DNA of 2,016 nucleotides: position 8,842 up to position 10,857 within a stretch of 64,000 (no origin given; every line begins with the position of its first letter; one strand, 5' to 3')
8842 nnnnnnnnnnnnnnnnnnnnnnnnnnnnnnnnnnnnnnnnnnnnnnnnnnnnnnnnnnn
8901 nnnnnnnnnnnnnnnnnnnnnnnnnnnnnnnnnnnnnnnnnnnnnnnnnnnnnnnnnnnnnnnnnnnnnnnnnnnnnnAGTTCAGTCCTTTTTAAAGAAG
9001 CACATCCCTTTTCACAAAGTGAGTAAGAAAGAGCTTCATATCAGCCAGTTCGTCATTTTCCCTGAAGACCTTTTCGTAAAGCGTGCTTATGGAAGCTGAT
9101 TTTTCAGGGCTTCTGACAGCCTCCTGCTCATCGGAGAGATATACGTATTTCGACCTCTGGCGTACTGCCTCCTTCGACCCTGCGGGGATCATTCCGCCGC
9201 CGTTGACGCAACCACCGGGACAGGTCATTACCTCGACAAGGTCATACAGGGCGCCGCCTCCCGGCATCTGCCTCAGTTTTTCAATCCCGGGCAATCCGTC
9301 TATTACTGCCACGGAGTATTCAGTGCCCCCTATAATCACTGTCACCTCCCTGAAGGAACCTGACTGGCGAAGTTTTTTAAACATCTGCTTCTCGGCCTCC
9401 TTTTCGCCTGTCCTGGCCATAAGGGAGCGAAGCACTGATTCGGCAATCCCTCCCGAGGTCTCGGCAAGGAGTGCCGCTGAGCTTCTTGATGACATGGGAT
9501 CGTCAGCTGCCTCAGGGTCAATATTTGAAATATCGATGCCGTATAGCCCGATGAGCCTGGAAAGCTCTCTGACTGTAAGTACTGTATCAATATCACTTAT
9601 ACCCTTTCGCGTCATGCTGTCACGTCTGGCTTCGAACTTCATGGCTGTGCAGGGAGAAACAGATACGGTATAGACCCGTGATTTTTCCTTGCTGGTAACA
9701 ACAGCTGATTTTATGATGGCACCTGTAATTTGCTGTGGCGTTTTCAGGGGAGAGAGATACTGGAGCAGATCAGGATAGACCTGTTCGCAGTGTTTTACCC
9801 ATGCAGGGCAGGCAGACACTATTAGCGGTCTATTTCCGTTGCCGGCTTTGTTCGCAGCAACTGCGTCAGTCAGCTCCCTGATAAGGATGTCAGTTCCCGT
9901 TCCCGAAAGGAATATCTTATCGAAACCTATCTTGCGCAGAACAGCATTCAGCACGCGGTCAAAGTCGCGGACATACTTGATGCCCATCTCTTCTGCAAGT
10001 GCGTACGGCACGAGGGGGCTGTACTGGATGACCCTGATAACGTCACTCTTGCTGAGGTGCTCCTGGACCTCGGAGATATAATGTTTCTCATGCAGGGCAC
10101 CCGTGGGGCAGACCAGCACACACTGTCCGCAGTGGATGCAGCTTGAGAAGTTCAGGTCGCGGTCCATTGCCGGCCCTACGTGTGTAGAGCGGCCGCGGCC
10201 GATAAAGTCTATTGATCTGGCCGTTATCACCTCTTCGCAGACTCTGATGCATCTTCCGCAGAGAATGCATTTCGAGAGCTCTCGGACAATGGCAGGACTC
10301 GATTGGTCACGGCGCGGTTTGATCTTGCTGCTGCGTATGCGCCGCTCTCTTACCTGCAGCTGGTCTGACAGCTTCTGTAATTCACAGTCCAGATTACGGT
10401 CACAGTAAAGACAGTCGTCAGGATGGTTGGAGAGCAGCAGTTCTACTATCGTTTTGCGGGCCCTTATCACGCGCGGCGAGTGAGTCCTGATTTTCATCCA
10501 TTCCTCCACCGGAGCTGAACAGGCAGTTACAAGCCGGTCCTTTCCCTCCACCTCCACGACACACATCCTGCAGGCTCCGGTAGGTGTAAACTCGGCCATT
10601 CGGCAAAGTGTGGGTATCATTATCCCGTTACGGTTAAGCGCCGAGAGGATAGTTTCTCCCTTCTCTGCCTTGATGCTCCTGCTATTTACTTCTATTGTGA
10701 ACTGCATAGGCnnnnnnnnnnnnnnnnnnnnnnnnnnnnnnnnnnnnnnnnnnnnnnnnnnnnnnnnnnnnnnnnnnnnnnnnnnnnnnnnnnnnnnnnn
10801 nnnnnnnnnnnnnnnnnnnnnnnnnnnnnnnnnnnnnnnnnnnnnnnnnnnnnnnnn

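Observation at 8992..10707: The 'catalytic' HydA of the HydABC set lacks the proton-relay cysteine and has an altered L2 motif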

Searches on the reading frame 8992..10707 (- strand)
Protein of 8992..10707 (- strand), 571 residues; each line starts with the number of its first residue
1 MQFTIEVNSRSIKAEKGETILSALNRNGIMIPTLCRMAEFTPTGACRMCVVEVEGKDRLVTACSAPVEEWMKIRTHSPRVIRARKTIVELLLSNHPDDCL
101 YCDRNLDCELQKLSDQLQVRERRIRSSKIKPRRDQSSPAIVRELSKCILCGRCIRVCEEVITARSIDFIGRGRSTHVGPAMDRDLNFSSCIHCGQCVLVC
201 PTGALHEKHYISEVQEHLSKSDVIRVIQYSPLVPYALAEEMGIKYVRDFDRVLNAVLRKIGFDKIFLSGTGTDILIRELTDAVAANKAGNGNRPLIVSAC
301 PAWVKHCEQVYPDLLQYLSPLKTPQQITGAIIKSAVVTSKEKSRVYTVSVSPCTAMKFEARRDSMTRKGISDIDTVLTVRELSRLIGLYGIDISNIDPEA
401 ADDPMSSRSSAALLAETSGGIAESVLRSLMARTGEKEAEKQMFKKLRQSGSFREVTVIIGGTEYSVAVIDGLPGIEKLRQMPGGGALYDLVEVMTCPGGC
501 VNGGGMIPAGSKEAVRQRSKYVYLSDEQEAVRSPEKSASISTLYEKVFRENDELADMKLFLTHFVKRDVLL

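Call 3: search_protein_families(library=pfam, proteins=[window:8992-10707:-])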
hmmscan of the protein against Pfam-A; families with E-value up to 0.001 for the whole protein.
window:8992-10707:- (571 aa): 19 families
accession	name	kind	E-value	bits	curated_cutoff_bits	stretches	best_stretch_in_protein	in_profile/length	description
PF02906.19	Fe_hyd_lg_C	-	5.2e-61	206.8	22.1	1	226-504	4-245/245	Iron only hydrogenase large subunit, C-terminal domain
PF13510.11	Fer2_4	-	4.7e-21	75.1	22.8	1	3-77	4-81/82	2Fe-2S iron-sulfur cluster binding domain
PF10588.14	NADH-G_4Fe-4S_3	-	3.5e-16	58.9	27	1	84-123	1-40/40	NADH-ubiquinone oxidoreductase-G iron-sulfur binding region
PF12838.12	Fer4_7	-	2.9e-09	37.7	27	1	146-204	1-52/52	4Fe-4S dicluster domain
PF00037.32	Fer4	-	7.2e-09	35.5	21.1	1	186-205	4-23/24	4Fe-4S binding domain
PF00111.32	Fer2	-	3.9e-08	33.5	21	1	5-66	3-75/77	2Fe-2S iron-sulfur cluster binding domain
PF13237.11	Fer4_10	-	5.5e-08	33.1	25.5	1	140-201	2-53/53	4Fe-4S dicluster domain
PF22117.2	Fer4_Nqo3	-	7.3e-08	32.9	27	1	138-205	2-66/67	NADH-quinone oxidoreductase subunit 3, ferredoxin-like domain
PF13183.11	Fer4_8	-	1.8e-07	32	27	1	143-203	1-67/68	4Fe-4S dicluster domain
PF12837.12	Fer4_6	-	1.2e-06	28.6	25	1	189-205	8-24/24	4Fe-4S binding domain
PF13187.11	Fer4_9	-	1.4e-06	28.7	27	1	146-204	1-51/52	4Fe-4S dicluster domain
PF13484.11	Fer4_16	-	3.6e-06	28.1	30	1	190-219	2-31/66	4Fe-4S double cluster binding domain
PF17179.9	Fer4_22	-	7.3e-06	27.2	27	0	189-212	1-24/95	4Fe-4S dicluster domain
PF13746.11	Fer4_18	-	2e-05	25.2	27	0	186-203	57-74/114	4Fe-4S dicluster domain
PF12797.12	Fer4_2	-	2.9e-05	24.2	24.5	1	186-202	6-22/22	4Fe-4S binding domain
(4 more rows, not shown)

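Call 4: search_solved_structures(query=window:8992-10707:-, show_alignments=3)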
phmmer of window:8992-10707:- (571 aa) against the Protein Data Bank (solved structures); distinct sequences matched with E-value up to 0.001: 100 (the best 60 are shown).
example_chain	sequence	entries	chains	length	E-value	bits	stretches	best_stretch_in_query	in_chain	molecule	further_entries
8a6t_A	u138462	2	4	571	7.8e-117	394.5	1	6-550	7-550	Electron bifurcating hydrogenase subunit HydA1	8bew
7q4v_A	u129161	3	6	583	3.2e-102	346.3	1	2-551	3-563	Iron hydrogenase HydA1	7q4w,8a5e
7p5h_A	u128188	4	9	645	3.9e-99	336.1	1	15-550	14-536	Fe-hydrogenase, subunit alpha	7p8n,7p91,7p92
6gly_A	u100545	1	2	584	1.3e-89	304.6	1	4-551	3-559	Iron hydrogenase 1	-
9rj9_A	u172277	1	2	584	1.4e-89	304.6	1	4-551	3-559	Iron hydrogenase 1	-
6gm1_A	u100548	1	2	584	1.4e-89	304.5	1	4-551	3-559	Iron hydrogenase 1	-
6gm2_A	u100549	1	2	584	3e-89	303.5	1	4-551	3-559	Iron hydrogenase 1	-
7qhf_A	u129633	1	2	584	3.6e-89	303.2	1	4-551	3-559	Iron hydrogenase 1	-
6gm3_A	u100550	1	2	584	3.7e-89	303.2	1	4-551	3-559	Iron hydrogenase 1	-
5la3_A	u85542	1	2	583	4.3e-89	303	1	4-551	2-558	Iron hydrogenase 1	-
6gm0_A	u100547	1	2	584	4.4e-89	302.9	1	4-551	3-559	Iron hydrogenase 1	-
4xdd_A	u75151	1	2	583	4.8e-89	302.8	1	4-551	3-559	Iron hydrogenase 1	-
4xdc_A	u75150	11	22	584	4.9e-89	302.8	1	4-551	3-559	Iron hydrogenase 1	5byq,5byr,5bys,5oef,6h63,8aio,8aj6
1c4a_A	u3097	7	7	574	4.9e-89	302.8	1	4-551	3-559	PROTEIN (FE-ONLY HYDROGENASE) | PROTEIN (PERIPLASMIC HYDROGENASE 1) | Iron hydrogenase 1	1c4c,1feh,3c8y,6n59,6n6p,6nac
6gm8_A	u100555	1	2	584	5.7e-89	302.5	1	4-551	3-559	Iron hydrogenase 1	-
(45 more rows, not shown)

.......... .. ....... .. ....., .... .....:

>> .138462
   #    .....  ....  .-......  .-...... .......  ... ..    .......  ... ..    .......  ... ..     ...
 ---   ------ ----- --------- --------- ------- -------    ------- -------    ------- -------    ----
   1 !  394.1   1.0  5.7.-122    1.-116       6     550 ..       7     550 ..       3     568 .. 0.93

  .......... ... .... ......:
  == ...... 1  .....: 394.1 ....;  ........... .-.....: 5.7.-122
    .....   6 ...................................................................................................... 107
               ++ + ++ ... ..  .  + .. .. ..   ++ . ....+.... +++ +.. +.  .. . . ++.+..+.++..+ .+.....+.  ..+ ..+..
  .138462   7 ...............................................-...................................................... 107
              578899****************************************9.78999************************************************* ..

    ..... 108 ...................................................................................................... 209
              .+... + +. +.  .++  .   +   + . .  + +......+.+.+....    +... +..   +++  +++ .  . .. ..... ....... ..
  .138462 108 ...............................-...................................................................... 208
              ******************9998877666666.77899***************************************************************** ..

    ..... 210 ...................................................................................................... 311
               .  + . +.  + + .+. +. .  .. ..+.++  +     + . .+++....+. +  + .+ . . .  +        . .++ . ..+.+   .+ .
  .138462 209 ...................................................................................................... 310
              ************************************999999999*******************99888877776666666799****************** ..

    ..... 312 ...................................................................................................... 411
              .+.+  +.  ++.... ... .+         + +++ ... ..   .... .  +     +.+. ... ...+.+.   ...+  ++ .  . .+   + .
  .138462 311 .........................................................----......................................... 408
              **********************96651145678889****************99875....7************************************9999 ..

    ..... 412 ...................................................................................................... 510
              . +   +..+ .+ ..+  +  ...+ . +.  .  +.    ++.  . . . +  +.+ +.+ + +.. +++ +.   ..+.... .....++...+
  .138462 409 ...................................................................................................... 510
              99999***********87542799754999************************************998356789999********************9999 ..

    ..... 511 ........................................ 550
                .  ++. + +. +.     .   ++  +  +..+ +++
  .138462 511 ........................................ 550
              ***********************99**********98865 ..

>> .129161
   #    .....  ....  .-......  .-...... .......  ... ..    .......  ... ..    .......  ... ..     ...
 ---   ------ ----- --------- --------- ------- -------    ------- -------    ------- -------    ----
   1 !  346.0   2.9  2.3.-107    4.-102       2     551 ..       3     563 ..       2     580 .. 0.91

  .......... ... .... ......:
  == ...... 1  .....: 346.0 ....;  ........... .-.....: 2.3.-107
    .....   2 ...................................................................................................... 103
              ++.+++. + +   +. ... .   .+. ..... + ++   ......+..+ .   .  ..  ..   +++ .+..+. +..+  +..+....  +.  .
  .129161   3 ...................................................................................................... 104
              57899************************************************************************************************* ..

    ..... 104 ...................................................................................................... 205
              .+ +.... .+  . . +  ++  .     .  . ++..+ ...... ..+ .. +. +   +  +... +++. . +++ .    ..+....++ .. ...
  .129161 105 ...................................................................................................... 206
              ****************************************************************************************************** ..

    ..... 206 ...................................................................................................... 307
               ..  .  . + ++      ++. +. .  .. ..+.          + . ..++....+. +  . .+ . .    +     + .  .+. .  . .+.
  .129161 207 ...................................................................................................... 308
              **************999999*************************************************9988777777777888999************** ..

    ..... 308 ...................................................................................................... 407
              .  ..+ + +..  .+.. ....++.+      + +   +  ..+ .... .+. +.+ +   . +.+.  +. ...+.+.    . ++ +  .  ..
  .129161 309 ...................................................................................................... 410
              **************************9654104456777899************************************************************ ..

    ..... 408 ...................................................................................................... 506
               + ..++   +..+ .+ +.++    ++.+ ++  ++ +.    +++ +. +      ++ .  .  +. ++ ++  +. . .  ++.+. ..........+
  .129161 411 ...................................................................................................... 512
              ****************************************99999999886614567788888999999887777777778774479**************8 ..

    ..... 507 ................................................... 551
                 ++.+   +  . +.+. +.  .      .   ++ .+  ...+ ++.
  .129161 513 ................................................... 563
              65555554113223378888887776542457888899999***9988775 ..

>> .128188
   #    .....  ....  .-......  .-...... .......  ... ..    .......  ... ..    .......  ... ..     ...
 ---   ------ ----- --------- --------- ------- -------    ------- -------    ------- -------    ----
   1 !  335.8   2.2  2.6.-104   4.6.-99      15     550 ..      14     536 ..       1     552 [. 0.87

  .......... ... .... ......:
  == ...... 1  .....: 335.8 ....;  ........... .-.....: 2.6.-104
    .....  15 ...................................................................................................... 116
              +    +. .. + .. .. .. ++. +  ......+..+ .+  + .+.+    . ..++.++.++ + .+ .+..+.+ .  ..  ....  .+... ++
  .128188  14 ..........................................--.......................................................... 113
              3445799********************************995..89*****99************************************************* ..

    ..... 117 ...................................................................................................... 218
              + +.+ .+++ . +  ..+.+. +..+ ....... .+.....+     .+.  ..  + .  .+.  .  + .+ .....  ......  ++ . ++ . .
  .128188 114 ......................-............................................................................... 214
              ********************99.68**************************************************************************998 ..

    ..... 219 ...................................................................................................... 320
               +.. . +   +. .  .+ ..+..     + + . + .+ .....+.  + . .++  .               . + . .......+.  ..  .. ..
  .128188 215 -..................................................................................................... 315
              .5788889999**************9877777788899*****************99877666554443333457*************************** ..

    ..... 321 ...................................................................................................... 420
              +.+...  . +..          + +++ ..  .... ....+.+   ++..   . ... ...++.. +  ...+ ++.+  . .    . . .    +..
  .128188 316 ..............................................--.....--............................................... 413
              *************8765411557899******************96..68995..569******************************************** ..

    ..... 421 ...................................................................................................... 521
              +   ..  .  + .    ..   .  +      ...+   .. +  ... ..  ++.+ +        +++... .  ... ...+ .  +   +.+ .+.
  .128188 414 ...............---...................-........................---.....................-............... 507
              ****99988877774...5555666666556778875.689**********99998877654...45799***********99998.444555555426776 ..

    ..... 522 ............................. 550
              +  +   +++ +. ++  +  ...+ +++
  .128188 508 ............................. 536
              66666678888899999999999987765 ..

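Call 5: find_homologous_proteins(query=window:8992-10707:-, max_evalue=1e-30)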
Query window:8992-10707:- (571 aa): 8000 proteins with E <= 1e-30 among 8000 candidates; the best 120 are listed.
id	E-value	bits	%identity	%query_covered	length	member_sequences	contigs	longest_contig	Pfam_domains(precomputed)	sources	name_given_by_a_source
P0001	0.0e+0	1248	98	100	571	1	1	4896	PF17179.10,PF10588.15,PF00111.33,PF12837.13,PF13746.12,PF13484.12,PF12838.13,PF22117.3,PF13510.12,PF02906.20,PF00037.33,PF13237.12,PF13183.12,PF13187.12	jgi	-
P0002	0.0e+0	1247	97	100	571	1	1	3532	PF17179.10,PF10588.15,PF00111.33,PF12837.13,PF13746.12,PF13484.12,PF12838.13,PF22117.3,PF13510.12,PF02906.20,PF00037.33,PF13237.12,PF13183.12,PF13187.12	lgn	-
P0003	0.0e+0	1235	97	100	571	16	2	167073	PF17179.10,PF10588.15,PF00111.33,PF12837.13,PF13746.12,PF13484.12,PF12838.13,PF22117.3,PF13510.12,PF02906.20,PF00037.33,PF13237.12,PF13183.12,PF13187.12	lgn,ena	-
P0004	0.0e+0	1212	96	98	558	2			PF17179.10,PF10588.15,PF00111.33,PF12837.13,PF13746.12,PF12838.13,PF22117.3,PF13510.12,PF02906.20,PF00037.33,PF13237.12,PF13183.12,PF13187.12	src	-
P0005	0.0e+0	1199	93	100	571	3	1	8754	PF17179.10,PF10588.15,PF00111.33,PF12837.13,PF12838.13,PF22117.3,PF13510.12,PF02906.20,PF00037.33,PF13237.12,PF13183.12,PF13187.12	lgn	-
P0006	0.0e+0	1101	85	100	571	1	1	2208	PF14697.12,PF10588.15,PF00111.33,PF02256.23,PF12837.13,PF13746.12,PF13484.12,PF12838.13,PF22117.3,PF13510.12,PF02906.20,PF00037.33,PF25160.2,PF13237.12,PF13183.12,PF13187.12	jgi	jgi:iron-only hydrogenase group A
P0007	0.0e+0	1100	85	100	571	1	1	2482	PF14697.12,PF10588.15,PF00111.33,PF02256.23,PF12837.13,PF13484.12,PF12838.13,PF22117.3,PF13510.12,PF02906.20,PF00037.33,PF25160.2,PF13237.12,PF13183.12,PF13187.12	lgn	-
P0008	0.0e+0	1096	85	100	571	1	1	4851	PF10588.15,PF00111.33,PF02256.23,PF12837.13,PF13484.12,PF12838.13,PF22117.3,PF13510.12,PF02906.20,PF00037.33,PF25160.2,PF13237.12,PF13183.12,PF13187.12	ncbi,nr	ncbi:MAG: 2Fe-2S iron-sulfur cluster-binding protein [Bacteroidales bacterium]|nr:2Fe-2S iron-sulfur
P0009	0.0e+0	1083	83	100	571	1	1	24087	PF17179.10,PF10588.15,PF00111.33,PF12837.13,PF13484.12,PF12838.13,PF22117.3,PF13510.12,PF02906.20,PF00037.33,PF13237.12,PF13183.12,PF13187.12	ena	-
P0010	0.0e+0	1065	82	100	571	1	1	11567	PF17179.10,PF10588.15,PF00111.33,PF12837.13,PF13484.12,PF12838.13,PF22117.3,PF13510.12,PF02906.20,PF00037.33,PF13237.12,PF13183.12,PF13187.12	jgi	jgi:iron-only hydrogenase group A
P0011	0.0e+0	1062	81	100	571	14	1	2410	PF10588.15,PF00111.33,PF12837.13,PF13484.12,PF12838.13,PF22117.3,PF13510.12,PF02906.20,PF12797.13,PF00037.33,PF13237.12,PF13183.12,PF13187.12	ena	-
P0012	0.0e+0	1059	81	100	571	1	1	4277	PF10588.15,PF00111.33,PF02256.23,PF12837.13,PF13484.12,PF12838.13,PF22117.3,PF13510.12,PF02906.20,PF12797.13,PF00037.33,PF13237.12,PF13183.12,PF13187.12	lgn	-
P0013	0.0e+0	1058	81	100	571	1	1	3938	PF17179.10,PF10588.15,PF00111.33,PF12837.13,PF13484.12,PF12838.13,PF22117.3,PF13510.12,PF02906.20,PF12797.13,PF00037.33,PF13237.12,PF13183.12,PF13187.12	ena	-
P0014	0.0e+0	1054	80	100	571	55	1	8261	PF10588.15,PF00111.33,PF12837.13,PF13484.12,PF12838.13,PF22117.3,PF13510.12,PF02906.20,PF12797.13,PF00037.33,PF13237.12,PF13183.12,PF13187.12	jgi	jgi:iron-only hydrogenase group A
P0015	0.0e+0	1053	80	100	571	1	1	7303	PF14697.12,PF10588.15,PF00111.33,PF12837.13,PF13484.12,PF12838.13,PF22117.3,PF13510.12,PF02906.20,PF00037.33,PF25160.2,PF13237.12,PF13183.12,PF13187.12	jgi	-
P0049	0.0e+0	1029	79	100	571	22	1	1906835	PF14697.12,PF17179.10,PF10588.15,PF00111.33,PF02256.23,PF12837.13,PF13484.12,PF12838.13,PF22117.3,PF13510.12,PF02906.20,PF00037.33,PF13237.12,PF13183.12,PF13187.12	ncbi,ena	-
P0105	4.8e-260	882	66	100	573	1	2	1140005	PF14697.12,PF17179.10,PF10588.15,PF00111.33,PF02256.23,PF12837.13,PF12838.13,PF22117.3,PF13510.12,PF02906.20,PF12797.13,PF00037.33,PF13237.12,PF13183.12,PF13187.12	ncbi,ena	-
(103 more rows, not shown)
